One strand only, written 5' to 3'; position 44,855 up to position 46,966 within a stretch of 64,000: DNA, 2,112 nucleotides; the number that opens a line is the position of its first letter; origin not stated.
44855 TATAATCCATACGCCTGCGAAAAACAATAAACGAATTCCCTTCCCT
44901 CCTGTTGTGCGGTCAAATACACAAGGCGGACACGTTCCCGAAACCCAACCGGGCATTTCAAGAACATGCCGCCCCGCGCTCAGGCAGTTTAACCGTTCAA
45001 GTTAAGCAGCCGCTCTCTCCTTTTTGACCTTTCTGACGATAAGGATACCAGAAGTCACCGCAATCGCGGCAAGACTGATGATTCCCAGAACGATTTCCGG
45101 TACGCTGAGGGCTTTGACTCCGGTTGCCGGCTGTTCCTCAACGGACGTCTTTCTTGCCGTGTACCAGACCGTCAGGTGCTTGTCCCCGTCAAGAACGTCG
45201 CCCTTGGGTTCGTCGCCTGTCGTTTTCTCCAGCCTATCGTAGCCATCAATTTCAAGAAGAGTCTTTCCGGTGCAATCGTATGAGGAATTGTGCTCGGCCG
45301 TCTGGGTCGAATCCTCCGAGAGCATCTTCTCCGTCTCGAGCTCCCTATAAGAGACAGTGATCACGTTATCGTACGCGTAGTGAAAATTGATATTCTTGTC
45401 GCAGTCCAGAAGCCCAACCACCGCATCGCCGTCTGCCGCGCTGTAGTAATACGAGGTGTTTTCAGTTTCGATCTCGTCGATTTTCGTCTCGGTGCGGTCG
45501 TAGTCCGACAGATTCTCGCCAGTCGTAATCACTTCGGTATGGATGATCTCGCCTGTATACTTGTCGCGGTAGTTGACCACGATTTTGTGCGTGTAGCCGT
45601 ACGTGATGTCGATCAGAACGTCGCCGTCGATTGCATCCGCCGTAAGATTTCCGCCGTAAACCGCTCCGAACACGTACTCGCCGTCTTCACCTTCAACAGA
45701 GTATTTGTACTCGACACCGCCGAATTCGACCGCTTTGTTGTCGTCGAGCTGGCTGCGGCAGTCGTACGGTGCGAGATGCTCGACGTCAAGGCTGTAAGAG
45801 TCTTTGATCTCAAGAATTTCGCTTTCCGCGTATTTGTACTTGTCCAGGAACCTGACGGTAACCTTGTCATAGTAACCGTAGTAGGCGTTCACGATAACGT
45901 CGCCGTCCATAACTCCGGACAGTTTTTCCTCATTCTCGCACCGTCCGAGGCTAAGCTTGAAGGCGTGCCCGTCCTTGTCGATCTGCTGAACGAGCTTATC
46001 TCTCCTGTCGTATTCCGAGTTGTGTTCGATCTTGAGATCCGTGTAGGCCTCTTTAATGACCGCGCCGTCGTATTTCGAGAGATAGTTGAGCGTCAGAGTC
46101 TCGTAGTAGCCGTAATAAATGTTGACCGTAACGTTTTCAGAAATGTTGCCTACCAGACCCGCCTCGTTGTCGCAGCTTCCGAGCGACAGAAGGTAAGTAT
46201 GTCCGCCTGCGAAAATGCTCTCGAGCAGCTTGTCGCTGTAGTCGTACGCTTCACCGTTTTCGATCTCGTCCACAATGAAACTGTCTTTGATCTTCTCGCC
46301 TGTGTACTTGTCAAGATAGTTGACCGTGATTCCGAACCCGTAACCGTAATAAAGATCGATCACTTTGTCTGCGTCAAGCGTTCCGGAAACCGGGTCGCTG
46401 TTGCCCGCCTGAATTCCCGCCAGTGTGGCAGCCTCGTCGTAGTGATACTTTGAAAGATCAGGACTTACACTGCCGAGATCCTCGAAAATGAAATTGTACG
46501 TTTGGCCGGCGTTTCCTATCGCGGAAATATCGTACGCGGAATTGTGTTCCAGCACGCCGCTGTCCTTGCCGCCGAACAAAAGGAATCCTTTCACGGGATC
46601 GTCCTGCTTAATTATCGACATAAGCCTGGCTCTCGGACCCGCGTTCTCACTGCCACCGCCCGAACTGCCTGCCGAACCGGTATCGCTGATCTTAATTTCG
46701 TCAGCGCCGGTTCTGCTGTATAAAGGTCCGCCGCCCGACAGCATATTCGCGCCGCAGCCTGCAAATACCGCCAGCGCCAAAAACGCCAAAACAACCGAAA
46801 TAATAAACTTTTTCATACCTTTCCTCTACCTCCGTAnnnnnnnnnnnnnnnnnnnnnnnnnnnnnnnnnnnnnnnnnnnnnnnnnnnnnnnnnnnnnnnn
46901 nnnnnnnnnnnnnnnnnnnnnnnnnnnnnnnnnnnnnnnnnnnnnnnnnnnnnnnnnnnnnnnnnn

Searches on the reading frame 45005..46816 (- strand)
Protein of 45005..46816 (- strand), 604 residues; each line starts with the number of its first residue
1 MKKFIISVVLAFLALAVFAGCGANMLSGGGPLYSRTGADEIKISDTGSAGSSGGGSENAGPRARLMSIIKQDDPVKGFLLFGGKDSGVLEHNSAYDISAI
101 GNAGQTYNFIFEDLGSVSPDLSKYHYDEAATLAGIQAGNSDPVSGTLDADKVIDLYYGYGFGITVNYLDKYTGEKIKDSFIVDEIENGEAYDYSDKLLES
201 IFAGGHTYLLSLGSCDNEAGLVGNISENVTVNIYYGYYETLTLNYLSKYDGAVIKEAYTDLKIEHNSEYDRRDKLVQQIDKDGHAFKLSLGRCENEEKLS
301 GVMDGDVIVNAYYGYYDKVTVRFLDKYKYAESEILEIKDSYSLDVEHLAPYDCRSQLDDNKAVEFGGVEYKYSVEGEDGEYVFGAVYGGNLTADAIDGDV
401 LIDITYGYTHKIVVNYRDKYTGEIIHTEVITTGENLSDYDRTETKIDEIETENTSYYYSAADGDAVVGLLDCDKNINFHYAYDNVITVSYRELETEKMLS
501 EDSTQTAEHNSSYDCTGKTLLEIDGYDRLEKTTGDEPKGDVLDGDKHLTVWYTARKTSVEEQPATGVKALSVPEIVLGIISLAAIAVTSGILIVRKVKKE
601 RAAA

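Call 76: find_encoding_contigs(protein=window:45005-46816:-, flank=10000, max_places=1)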
Protein window:45005-46816:- (604 aa): 4 contigs read that carry it; 1 place shown.
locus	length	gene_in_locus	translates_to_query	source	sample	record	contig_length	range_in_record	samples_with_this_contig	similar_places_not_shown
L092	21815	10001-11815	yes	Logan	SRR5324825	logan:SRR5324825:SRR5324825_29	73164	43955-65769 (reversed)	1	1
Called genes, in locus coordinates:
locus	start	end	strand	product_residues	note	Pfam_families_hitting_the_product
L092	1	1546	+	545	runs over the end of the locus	PF02776:TPP_enzyme_N, PF00205:TPP_enzyme_M, PF02775:TPP_enzyme_C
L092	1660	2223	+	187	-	PF13291:ACT_4, PF01842:ACT, PF22629:ACT_AHAS_ss, PF13710:ACT_5, PF10369:ALS_ss_C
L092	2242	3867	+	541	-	PF00682:HMGL-like, PF22617:HCS_D2, PF08502:LeuA_dimer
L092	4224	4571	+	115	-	PF02229:PC4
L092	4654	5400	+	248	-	PF00156:Pribosyltran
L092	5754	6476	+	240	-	PF00132:Hexapep (faint)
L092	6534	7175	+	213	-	-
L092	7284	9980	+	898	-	PF17802:SpaA (faint)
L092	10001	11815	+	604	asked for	-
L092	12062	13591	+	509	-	PF07944:Beta-AFase-like_GH127_cat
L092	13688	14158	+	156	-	PF12957:DUF3846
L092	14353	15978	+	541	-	PF00501:AMP-binding, PF13193:AMP-binding_C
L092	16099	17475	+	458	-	PF00245:Alk_phosphatase, PF01676:Metalloenzyme (weak)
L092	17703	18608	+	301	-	PF12541:DUF3737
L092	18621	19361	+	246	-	PF07786:HGSNAT_cat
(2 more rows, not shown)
